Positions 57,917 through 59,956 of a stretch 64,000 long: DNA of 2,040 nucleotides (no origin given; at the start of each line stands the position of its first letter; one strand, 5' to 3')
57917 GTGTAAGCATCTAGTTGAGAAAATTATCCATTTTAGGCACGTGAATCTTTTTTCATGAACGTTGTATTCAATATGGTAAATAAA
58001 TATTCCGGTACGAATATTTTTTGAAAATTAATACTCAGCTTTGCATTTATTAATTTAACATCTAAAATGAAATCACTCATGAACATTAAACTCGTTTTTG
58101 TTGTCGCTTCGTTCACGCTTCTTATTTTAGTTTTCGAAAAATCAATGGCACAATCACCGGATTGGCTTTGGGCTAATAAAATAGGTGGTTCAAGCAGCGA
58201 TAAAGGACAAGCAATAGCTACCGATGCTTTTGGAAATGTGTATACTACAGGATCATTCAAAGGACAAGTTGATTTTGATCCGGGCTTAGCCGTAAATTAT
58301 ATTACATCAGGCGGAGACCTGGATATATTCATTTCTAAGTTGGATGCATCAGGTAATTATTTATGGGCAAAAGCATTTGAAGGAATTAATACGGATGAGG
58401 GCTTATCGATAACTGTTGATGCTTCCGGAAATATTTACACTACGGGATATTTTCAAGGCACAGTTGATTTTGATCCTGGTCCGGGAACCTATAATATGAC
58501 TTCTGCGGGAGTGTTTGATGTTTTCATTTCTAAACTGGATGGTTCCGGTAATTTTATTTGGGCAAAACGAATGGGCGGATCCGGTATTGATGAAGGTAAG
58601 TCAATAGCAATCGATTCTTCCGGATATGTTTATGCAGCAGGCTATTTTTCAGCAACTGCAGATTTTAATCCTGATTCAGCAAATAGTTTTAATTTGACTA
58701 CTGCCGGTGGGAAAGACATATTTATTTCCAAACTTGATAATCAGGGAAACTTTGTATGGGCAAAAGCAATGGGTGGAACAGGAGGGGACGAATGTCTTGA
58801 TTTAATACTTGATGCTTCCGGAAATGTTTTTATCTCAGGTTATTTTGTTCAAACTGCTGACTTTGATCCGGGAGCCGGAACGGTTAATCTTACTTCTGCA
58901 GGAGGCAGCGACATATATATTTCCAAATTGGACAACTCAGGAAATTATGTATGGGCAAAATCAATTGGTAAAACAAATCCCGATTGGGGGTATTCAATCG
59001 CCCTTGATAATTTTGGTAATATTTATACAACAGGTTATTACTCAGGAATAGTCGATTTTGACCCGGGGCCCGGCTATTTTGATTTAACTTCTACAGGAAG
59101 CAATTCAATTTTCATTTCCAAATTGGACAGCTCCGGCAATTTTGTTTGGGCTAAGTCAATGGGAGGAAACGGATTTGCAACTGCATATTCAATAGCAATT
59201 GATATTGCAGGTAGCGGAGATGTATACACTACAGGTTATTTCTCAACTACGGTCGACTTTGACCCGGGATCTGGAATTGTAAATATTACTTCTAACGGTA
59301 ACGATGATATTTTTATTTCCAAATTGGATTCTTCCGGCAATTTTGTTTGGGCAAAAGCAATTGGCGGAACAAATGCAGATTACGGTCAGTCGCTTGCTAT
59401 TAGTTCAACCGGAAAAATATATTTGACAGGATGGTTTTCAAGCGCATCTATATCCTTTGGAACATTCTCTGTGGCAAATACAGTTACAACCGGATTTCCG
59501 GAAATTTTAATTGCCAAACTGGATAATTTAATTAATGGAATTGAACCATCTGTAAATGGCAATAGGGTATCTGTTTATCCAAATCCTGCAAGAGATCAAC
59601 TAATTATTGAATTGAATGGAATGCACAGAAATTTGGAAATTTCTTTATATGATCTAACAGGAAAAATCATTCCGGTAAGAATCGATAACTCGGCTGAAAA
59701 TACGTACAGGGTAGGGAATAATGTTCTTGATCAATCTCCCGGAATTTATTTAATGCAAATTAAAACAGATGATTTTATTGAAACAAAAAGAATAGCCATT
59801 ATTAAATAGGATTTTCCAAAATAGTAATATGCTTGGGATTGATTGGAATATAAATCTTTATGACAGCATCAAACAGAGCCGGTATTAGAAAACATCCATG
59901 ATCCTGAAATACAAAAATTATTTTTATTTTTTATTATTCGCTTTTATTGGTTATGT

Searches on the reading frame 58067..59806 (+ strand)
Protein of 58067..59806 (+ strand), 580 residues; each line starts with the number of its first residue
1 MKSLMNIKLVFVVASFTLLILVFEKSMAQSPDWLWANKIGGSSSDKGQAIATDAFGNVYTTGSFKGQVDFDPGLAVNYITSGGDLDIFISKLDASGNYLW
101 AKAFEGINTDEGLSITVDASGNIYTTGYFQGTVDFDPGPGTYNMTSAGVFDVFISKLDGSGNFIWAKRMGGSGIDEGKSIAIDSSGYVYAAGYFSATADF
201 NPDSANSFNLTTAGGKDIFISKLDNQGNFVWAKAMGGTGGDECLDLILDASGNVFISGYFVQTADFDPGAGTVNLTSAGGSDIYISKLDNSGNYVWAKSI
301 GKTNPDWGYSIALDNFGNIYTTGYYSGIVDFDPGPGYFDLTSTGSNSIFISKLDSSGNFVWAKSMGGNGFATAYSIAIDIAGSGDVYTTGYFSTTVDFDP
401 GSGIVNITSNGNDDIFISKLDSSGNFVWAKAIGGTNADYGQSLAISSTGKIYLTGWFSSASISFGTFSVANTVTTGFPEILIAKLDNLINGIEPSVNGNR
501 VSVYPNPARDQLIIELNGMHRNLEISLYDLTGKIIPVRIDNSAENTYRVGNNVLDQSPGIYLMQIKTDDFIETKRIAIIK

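Call 71: search_protein_families(library=pfam, proteins=[window:58067-59806:+], max_evalue=0.00001)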
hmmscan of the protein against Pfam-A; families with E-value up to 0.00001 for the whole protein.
window:58067-59806:+ (580 aa): 2 families
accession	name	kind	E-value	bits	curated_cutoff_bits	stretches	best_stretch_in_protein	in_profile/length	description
PF06739.17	SBBP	-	1.3e-24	86.3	20.5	0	164-193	1-31/38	Beta-propeller repeat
PF18962.6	Por_Secre_tail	-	1.6e-12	48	27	1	503-578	1-75/75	Secretion system C-terminal sorting domain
